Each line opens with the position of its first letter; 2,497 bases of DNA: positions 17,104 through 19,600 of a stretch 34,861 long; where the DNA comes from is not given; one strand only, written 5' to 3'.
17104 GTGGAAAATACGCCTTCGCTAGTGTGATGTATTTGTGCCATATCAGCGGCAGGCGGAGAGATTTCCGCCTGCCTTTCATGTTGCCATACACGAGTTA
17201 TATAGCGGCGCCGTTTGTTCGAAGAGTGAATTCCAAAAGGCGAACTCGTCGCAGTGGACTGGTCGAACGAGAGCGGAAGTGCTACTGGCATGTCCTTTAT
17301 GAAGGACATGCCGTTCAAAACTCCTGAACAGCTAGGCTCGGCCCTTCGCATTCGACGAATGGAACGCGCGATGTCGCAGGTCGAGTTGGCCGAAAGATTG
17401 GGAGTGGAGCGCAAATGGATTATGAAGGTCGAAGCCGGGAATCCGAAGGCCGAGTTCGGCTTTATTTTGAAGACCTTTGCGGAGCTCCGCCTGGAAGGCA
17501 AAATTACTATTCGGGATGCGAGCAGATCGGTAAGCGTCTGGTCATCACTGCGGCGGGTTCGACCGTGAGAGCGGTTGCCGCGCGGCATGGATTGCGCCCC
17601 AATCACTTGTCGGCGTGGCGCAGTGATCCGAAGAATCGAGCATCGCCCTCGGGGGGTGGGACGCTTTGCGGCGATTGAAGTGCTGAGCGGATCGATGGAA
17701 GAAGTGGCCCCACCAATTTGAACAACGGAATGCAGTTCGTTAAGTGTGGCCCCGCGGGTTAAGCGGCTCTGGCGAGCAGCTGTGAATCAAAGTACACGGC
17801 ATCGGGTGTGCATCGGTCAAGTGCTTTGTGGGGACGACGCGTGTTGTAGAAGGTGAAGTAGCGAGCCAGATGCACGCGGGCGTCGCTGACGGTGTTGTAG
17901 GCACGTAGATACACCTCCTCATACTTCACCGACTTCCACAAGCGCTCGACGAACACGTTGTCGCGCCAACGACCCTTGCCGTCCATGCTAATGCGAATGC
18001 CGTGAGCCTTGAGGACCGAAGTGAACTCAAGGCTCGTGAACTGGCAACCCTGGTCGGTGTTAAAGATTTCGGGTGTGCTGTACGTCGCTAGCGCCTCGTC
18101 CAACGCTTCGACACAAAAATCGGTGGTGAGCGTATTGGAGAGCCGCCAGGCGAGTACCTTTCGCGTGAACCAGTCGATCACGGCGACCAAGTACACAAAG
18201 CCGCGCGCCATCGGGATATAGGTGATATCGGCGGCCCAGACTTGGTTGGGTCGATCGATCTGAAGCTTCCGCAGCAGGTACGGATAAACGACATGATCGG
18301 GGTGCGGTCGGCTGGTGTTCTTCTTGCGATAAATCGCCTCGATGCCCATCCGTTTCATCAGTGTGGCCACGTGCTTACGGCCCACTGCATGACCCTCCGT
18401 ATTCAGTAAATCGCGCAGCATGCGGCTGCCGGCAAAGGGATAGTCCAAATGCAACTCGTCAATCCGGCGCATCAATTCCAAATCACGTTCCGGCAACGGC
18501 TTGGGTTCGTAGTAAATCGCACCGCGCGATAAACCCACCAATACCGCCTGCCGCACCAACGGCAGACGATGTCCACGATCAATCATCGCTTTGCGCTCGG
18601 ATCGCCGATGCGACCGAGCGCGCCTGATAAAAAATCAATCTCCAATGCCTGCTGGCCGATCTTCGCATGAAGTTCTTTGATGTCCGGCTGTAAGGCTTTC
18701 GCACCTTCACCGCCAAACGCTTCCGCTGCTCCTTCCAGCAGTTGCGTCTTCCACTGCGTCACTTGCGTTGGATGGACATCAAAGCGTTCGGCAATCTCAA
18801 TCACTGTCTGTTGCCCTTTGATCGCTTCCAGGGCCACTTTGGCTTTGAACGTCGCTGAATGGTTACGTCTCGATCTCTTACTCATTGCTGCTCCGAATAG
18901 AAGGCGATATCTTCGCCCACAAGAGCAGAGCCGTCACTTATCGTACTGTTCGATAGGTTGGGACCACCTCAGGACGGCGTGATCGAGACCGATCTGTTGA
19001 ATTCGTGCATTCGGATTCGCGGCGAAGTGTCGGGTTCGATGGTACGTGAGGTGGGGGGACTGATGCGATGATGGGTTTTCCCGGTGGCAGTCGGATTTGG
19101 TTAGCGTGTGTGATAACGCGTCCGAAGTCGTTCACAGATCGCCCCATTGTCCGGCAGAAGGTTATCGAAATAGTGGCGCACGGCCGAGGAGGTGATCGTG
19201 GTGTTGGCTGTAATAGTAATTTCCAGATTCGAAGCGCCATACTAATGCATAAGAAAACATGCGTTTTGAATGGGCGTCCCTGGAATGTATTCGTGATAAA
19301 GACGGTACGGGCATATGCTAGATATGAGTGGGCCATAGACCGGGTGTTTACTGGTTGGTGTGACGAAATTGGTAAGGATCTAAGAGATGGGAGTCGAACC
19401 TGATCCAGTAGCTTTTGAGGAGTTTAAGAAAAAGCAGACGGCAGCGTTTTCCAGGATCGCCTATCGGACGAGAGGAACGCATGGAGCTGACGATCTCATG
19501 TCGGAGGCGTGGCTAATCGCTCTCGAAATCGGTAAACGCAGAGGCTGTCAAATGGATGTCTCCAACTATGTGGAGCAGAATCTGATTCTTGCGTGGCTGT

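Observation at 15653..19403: HTH-fused HipA-like kinase followed, not preceded, by a y4mF-type HTH gene, with nested IS insertions at the junction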

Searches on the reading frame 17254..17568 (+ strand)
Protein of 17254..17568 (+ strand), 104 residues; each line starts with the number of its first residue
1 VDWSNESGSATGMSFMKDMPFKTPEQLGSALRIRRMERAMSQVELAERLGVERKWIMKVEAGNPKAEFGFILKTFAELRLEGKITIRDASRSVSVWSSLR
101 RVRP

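Call 3: search_protein_families(library=pfam, proteins=[window:17254-17568:+], max_evalue=0.01)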
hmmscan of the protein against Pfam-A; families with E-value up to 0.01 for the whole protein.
window:17254-17568:+ (104 aa): 3 families
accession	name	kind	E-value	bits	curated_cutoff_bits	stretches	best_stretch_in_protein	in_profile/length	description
PF13560.12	HTH_31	-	3.7e-07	30.8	27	1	26-64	1-39/64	Helix-turn-helix domain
PF01381.28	HTH_3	-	0.0012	19.3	23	0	31-54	1-24/55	Helix-turn-helix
PF13413.12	HTH_25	-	0.0075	16.5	24.6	0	31-65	2-36/62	Helix-turn-helix domain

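Call 5: search_protein_families(library=ncbifam, proteins=[window:17290-17568:+], max_evalue=0.01)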
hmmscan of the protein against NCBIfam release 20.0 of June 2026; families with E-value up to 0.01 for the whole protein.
window:17290-17568:+ (92 aa): 5 families
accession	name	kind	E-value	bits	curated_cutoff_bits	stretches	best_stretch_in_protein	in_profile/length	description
TIGR03070.1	couple_hipB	subfamily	1.2e-11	44.4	71.65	1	13-66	1-54/58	type II toxin-antitoxin system Y4mF family antitoxin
NF007271.0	PRK09726.1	equivalog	0.00025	21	79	1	7-69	5-67/88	type II toxin-antitoxin system antitoxin HipB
NF003162.0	PRK04140.1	equivalog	0.0006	18.9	263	1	16-61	128-175/317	transcriptional regulator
NF006015.0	PRK08154.1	subfamily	0.00067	18.9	204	1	13-56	29-72/314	anaerobic benzoate catabolism transcriptional regulator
TIGR00270.2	TIGR00270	equivalog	0.0028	17.5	110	1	13-51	74-112/159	multiprotein bridging factor aMBF1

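Call 16: find_homologous_proteins(query=window:17290-17565:+, max_evalue=0.001)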
Query seq(92 aa) (92 aa): 11 proteins with E <= 0.001 among 13 candidates.
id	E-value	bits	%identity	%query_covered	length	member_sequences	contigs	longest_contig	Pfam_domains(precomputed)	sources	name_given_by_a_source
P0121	1.6e-51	189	100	100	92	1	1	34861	PF13560.13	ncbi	-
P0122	2.7e-34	135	76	96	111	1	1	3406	PF13560.13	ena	-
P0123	1.9e-32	129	74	93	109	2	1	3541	PF13560.13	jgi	-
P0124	2.9e-30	122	68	98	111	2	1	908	PF12844.14,PF01381.29,PF13560.13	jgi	jgi:HTH-type transcriptional regulator / antitoxin HipB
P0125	7.8e-28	114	66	89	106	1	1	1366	-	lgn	-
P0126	2.8e-27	112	69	82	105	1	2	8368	PF13560.13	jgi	jgi:HTH-type transcriptional regulator / antitoxin HipB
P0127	2.9e-20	90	55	87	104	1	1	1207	PF01381.29,PF13560.13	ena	-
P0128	1.6e-19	88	55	87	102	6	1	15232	PF01381.29,PF13560.13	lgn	-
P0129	4.2e-18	83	54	87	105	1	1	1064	PF13560.13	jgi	jgi:HTH-type transcriptional regulator/antitoxin HipB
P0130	1.4e-17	81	51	89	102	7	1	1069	PF01381.29,PF13560.13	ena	-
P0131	1.3e-15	75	56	72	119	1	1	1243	PF13560.13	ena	-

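Call 18: find_encoding_contigs(protein=P0122, flank=5000, max_places=3)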
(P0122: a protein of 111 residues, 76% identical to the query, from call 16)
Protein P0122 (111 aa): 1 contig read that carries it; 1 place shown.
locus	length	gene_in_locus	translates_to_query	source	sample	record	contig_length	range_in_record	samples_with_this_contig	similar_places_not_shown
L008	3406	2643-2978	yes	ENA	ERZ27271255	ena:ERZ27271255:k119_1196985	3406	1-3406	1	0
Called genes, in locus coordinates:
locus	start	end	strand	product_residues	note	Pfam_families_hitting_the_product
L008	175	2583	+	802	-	PF22548:AEP-TOTE, PF00271:Helicase_C (faint), PF00270:DEAD, PF04851:ResIII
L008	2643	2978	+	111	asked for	PF13560:HTH_31 (weak)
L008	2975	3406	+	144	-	?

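Call 19: find_encoding_contigs(protein=P0123, flank=5000, max_places=3)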
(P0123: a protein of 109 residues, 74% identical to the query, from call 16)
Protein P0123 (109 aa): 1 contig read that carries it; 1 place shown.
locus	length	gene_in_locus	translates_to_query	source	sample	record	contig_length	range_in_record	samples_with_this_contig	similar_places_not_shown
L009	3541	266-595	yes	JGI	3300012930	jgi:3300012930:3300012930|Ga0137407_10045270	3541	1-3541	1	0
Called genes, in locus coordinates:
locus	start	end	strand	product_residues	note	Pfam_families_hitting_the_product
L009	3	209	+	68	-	?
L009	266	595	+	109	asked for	PF13560:HTH_31 (weak)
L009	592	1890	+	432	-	PF13657:Couple_hipA, PF07804:HipA_C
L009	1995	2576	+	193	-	PF03358:FMN_red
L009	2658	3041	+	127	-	PF04993:TfoX_N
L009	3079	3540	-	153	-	?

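Call 20: find_encoding_contigs(protein=P0126, flank=6000, max_places=3)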
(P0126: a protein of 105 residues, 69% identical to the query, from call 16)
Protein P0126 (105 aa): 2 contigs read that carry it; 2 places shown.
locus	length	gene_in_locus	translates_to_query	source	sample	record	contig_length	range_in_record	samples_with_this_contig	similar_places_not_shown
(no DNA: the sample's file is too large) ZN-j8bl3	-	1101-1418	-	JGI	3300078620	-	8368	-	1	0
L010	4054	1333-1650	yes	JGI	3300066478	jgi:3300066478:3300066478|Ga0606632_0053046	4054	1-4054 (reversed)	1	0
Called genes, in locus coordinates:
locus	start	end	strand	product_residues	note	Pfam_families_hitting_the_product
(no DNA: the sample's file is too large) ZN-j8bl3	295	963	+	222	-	-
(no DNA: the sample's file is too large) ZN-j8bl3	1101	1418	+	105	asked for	PF13560:HTH_31 (weak)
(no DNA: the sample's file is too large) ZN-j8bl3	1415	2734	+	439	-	PF13657:Couple_hipA, PF07804:HipA_C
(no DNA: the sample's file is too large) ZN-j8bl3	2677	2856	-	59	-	-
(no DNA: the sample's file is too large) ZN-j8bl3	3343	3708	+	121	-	PF12840:HTH_20, PF12802:MarR_2 (weak), PF13412:HTH_24 (weak)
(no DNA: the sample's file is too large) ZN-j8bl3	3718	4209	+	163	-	PF08327:AHSA1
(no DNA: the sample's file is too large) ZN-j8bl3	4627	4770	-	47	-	-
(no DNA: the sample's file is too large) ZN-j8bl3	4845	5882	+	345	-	PF09952:AbiEi_2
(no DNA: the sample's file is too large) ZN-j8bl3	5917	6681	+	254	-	PF08843:AbiEii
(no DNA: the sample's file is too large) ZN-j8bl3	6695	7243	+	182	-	PF07929:PRiA4_ORF3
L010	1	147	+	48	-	?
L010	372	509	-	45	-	-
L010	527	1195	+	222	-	-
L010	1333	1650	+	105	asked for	PF13560:HTH_31 (weak)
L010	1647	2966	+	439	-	PF13657:Couple_hipA, PF07804:HipA_C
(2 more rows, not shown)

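Call 33: search_protein_families(library=padloc, proteins=[window:17290-17568:+], max_evalue=0.001)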
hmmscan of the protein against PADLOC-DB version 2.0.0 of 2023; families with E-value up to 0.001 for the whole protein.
window:17290-17568:+ (92 aa): 1 family
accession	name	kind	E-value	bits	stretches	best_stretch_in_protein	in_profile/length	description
PDLC02926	HTH_VI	-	1e-06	26.9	1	15-58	2-45/92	-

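Call 45: search_solved_structures(query=L009:592-1890:+, max_evalue=0.00001)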
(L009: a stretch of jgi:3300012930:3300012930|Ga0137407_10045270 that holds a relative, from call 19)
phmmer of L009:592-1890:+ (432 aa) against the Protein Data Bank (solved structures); distinct sequences matched with E-value up to 0.00001: 16.
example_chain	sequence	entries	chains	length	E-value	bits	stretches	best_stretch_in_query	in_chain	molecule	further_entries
2wiu_A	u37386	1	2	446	8.8e-46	160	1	4-335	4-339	PROTEIN HIPA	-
3tpd_A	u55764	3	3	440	2.6e-45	158.5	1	4-335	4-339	Serine/threonine-protein kinase HipA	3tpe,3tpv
3fbr_A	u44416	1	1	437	5.7e-45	157.3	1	4-335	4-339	Serine/threonine-protein kinase toxin HipA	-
3dnt_A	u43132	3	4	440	5.8e-45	157.3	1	4-335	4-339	Protein hipA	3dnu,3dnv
5k98_A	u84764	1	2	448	8e-45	156.9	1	9-335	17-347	Serine/threonine-protein kinase HipA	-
4yg7_D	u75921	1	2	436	8e-45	156.8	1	10-335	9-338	Serine/threonine-protein kinase HipA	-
3hzi_A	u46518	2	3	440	1.8e-44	155.7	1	4-335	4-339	Protein hipA | Serine/threonine-protein kinase HipA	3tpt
3tpb_A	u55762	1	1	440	4.5e-44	154.4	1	4-335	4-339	Serine/threonine-protein kinase HipA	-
4pu5_A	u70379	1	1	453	5.3e-23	85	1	18-387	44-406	Toxin-antitoxin system toxin HipA family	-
4pu3_A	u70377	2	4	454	5.3e-23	85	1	18-387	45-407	Toxin-antitoxin system toxin HipA family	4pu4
7ab4_C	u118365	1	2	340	9.3e-11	44.6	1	150-339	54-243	HipA_C domain-containing protein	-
8ezr_B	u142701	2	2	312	1.2e-10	44.2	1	136-349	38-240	HipT(Lp)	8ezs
7vkb_A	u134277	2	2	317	1.3e-10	44.2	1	136-349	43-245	HipA_C domain-containing protein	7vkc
7ab3_C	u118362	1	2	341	1.8e-10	43.7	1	151-339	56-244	HipA_C domain-containing protein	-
7wcf_A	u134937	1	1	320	4.8e-10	42.3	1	136-349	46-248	HipA_C domain-containing protein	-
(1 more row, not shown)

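Call 58: find_related_loci(query=A1, collection=metagenome_contigs, flank=3000)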
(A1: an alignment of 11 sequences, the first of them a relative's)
Query A1 (92 aa) in metagenome_contigs; peptide patterns used: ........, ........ (x = any residue, [..] = any of these).
169 stretches matched a pattern; 60 encode a relative of the query (tblastn E <= 1e-3); 60 distinct loci.
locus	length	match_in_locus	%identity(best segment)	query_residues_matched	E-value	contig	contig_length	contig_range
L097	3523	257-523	74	1-89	1e-40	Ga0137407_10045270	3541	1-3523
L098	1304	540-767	55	1-76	1e-26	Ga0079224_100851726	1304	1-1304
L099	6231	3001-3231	56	1-79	1e-25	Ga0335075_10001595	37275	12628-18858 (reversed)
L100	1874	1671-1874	59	1-68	1e-25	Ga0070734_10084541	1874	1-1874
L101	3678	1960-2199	51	1-80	2e-25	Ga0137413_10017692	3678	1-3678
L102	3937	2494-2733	51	1-80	2e-25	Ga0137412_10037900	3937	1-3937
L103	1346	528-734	58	1-69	6e-25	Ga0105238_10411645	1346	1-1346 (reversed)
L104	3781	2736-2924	62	1-63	1e-24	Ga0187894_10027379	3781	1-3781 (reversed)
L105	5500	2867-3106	53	1-80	1e-24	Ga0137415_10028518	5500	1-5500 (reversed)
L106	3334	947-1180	51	1-78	2e-24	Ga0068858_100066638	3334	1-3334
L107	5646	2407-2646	51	1-80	3e-24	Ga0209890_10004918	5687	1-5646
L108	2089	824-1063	51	1-80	3e-24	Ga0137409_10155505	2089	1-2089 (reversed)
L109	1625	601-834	51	1-78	4e-24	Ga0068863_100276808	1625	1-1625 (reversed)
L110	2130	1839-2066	51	1-76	5e-24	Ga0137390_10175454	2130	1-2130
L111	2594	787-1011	53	1-75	9e-24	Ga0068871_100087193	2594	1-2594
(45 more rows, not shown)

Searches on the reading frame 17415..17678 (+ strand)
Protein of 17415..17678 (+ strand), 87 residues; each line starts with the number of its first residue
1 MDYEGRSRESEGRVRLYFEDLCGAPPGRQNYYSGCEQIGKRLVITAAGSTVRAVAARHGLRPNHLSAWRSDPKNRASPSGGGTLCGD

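Call 3: search_protein_families(library=pfam, proteins=[window:17415-17678:+], max_evalue=0.01)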
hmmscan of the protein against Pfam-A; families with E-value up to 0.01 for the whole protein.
window:17415-17678:+ (87 aa): 1 family
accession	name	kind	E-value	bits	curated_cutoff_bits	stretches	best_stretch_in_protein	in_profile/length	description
PF01527.26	HTH_Tnp_1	-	5.7e-05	23.7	24.1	1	46-72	21-47/75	Transposase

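Call 5: search_protein_families(library=ncbifam, proteins=[window:17415-17678:+], max_evalue=0.01)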
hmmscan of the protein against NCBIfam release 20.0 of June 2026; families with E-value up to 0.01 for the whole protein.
window:17415-17678:+ (87 aa): 1 family
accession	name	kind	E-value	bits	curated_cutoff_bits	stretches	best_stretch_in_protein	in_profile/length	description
NF047595.1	IS66_ISRel24_TnpA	equivalog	0.00013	22.6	74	1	46-73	19-46/113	IS66-like element accessory protein TnpA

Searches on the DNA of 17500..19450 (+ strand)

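Call 24: search_dna_similar(query=window:17500-19450:+, collection=plasmids, mode=distant, max_rows=12)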
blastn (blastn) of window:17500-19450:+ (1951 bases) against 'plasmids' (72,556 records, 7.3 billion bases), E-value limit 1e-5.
Records with a match: 1575; places in all: 2643; records where one place covers at least 80% of the query: 0.
Best place of each record, by identity: 90-95% 4; 80-90% 23; 60-80% 1548.
By first word of the organism name: Klebsiella 481; Acinetobacter 213; Escherichia 200; Bradyrhizobium 85; Sinorhizobium 53; Enterobacter 50; Rhizobium 49; Pseudomonas 42; Burkholderia 37; Providencia 23; and 101 more.
By predicted mobility (MOB-suite, as given by PLSDB): conjugative 924; non-mobilizable 388; mobilizable 263.
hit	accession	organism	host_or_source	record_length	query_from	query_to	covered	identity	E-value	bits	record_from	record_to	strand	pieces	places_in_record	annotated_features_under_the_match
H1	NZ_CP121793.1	Aeromonas caviae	Homo sapiens,plasma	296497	241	1441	62%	67.7%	3e-99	370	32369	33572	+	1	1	IS3 family transposase | EamA family transporter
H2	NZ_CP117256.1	Rhizobium tumorigenes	Rubus sp.,pure bacterial culture,Aerial ...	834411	302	1380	55%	66.4%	8e-62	246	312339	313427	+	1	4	IS3 family transposase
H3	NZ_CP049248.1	Rhizobium rhizoryzae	cell culture,soil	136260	302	1376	55%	66.1%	4e-59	237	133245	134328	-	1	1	IS3 family transposase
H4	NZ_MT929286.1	Escherichia coli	-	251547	315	1380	55%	66.5%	1e-59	239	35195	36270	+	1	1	IS3-like element ISKpn11 family transposase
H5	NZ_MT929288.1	Escherichia coli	-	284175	315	1380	55%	66.5%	1e-59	239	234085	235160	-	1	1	IS3-like element ISKpn11 family transposase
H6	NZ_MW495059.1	Escherichia coli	-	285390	315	1380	55%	66.5%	1e-59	239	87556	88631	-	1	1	IS3-like element ISKpn11 family transposase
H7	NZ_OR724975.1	Escherichia coli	-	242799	315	1380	55%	66.5%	1e-59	239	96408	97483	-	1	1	IS3-like element ISKpn11 family transposase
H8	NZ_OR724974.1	Escherichia coli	-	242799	315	1380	55%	66.5%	1e-59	239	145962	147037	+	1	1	IS3-like element ISKpn11 family transposase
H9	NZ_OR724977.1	Escherichia coli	-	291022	315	1380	55%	66.5%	1e-59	239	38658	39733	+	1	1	IS3-like element ISKpn11 family transposase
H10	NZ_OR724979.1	Escherichia coli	-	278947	315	1380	55%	66.5%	1e-59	239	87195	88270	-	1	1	IS3-like element ISKpn11 family transposase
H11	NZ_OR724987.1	Escherichia coli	-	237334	315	1380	55%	66.5%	1e-59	239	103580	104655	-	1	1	IS3-like element ISKpn11 family transposase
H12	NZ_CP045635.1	Roseibium aggregatum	-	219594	315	1376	54%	66.8%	7e-63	251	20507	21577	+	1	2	IS3 family transposase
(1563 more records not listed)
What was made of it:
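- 17700..18971 (-): Complete IS3-family element (ISKpn11/IS407-like) inserted in the IS66 tnpA. orfA is 18885-18583 and orfB is 18586-17759. The -1 slippery site T TTT TTA lies at 18634-18628. The terminal inverted repeats are imperfect. The flanking 3-bp direct repeat GGA lies at 17697-17699 and 18972-18974. Similar IS3 elements on plasmids (call 24).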

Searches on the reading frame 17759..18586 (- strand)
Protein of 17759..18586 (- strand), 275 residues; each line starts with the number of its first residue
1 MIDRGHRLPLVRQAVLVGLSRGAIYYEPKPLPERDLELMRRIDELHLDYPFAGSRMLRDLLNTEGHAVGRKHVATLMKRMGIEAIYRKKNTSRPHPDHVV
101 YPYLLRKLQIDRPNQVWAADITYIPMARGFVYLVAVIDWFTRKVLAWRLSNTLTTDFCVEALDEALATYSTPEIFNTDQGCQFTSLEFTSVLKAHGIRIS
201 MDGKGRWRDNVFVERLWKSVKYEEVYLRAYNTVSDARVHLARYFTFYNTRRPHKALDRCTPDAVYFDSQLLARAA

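Call 3: search_protein_families(library=pfam, proteins=[window:17759-18586:-], max_evalue=0.01)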
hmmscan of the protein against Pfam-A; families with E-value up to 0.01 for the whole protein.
window:17759-18586:- (275 aa): 4 families
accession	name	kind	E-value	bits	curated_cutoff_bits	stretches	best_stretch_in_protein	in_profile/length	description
PF00665.32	rve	-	7.9e-25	87.5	32.6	1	112-205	3-100/102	Integrase core domain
PF13683.12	rve_3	-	9.2e-17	61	26.5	1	195-261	1-67/67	Integrase core domain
PF13276.12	HTH_21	-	9.7e-15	55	28.1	1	33-89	1-59/60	HTH-like domain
PF24764.1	rva_4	-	1.5e-05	25.2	26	1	109-226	3-117/194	Integrase core domain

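Call 5: search_protein_families(library=ncbifam, proteins=[window:17759-18586:-], max_evalue=0.01)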
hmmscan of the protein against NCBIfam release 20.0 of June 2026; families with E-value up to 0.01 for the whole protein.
window:17759-18586:- (275 aa): 4 families
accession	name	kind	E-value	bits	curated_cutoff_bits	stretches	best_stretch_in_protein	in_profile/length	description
NF033516.0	transpos_IS3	equivalog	1.4e-79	268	160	1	6-264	98-368/369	IS3 family transposase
NF033577.2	transpos_IS481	equivalog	2.2e-31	109.5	224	1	37-261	62-280/284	IS481 family transposase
NF033587.1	transpos_IS6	equivalog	7.1e-06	25.9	125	1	109-184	63-137/202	IS6 family transposase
NF033594.2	transpos_ISNCY_2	equivalog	0.0057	15.9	250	1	57-184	80-200/368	ISNCY family transposase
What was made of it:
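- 17700..18971 (-): NCBIfam transpos_IS3: 268 bits against a cutoff of 160 (call 5).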
